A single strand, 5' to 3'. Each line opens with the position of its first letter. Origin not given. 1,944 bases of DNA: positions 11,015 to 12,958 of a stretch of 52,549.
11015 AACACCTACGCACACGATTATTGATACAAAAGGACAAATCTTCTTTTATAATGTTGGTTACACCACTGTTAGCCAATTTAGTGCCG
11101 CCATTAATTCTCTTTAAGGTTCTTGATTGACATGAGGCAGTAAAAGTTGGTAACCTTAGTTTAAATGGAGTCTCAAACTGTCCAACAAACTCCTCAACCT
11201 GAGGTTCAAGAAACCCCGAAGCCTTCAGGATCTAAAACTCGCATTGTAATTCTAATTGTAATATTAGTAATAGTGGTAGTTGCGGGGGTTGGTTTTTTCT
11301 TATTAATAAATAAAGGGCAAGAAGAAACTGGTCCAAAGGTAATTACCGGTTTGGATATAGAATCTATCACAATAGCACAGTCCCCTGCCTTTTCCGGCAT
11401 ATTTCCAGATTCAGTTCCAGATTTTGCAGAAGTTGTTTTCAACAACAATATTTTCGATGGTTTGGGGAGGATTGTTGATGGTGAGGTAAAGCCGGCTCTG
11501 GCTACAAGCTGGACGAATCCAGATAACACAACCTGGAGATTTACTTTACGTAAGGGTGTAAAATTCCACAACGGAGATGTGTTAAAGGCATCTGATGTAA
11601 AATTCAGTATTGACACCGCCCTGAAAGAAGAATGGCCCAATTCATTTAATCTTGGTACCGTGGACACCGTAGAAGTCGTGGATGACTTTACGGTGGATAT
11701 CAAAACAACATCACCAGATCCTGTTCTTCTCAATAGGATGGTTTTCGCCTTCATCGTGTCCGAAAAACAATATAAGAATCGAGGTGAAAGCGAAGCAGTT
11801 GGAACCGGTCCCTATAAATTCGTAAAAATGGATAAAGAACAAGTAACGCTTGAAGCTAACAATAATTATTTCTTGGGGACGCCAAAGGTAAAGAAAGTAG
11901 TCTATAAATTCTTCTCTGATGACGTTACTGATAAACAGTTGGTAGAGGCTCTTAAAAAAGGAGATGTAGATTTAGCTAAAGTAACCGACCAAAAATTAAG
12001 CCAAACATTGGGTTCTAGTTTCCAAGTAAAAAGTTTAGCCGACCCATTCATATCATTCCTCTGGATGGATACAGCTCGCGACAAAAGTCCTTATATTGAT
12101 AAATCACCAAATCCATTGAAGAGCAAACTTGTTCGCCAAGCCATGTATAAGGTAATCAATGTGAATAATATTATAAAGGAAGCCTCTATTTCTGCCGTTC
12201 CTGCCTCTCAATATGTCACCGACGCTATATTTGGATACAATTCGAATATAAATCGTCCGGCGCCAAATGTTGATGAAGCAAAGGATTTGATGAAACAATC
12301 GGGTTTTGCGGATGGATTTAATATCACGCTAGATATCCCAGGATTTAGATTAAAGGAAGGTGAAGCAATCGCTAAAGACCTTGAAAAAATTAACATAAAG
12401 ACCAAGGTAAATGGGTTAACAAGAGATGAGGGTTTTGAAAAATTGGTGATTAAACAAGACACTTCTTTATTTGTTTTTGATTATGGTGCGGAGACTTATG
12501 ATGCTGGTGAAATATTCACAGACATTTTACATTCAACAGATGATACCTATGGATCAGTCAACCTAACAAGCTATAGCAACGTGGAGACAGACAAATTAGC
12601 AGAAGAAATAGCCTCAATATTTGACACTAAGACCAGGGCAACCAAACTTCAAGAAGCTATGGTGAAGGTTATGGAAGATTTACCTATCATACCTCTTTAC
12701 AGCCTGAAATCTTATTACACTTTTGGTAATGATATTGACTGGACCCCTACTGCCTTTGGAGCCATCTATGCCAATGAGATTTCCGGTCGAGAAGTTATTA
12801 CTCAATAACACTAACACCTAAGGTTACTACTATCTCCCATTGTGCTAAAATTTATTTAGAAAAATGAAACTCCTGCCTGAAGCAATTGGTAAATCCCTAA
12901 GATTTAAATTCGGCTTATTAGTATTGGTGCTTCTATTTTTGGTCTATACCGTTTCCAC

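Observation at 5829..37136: Five G+C-rich islands in an A+T-rich backbone, each a self-contained cassette in an intergenic gap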

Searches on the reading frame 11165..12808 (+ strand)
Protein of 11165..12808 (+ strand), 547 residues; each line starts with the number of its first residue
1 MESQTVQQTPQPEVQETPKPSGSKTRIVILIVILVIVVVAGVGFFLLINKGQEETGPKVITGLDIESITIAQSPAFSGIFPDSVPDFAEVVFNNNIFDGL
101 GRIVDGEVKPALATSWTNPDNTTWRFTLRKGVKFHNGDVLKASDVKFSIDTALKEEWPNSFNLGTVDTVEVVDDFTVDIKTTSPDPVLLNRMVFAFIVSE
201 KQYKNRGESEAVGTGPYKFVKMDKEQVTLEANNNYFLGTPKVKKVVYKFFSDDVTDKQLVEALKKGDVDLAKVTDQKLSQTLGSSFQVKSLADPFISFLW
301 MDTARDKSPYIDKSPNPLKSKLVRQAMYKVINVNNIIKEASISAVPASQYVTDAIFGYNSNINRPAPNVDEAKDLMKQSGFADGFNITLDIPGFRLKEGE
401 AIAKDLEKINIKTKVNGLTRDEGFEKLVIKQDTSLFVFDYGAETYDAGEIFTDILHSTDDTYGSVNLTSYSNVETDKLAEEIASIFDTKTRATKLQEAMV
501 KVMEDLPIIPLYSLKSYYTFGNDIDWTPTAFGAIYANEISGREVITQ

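Call 41: search_protein_families(library=pfam, proteins=[window:11165-12808:+], max_evalue=0.001)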
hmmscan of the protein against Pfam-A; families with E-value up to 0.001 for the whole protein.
window:11165-12808:+ (547 aa): 1 family
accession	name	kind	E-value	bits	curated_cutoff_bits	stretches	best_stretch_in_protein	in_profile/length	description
PF00496.27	SBP_bac_5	-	8.3e-63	213.1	32.4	1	107-460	1-366/368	Bacterial extracellular solute-binding proteins, family 5 Middle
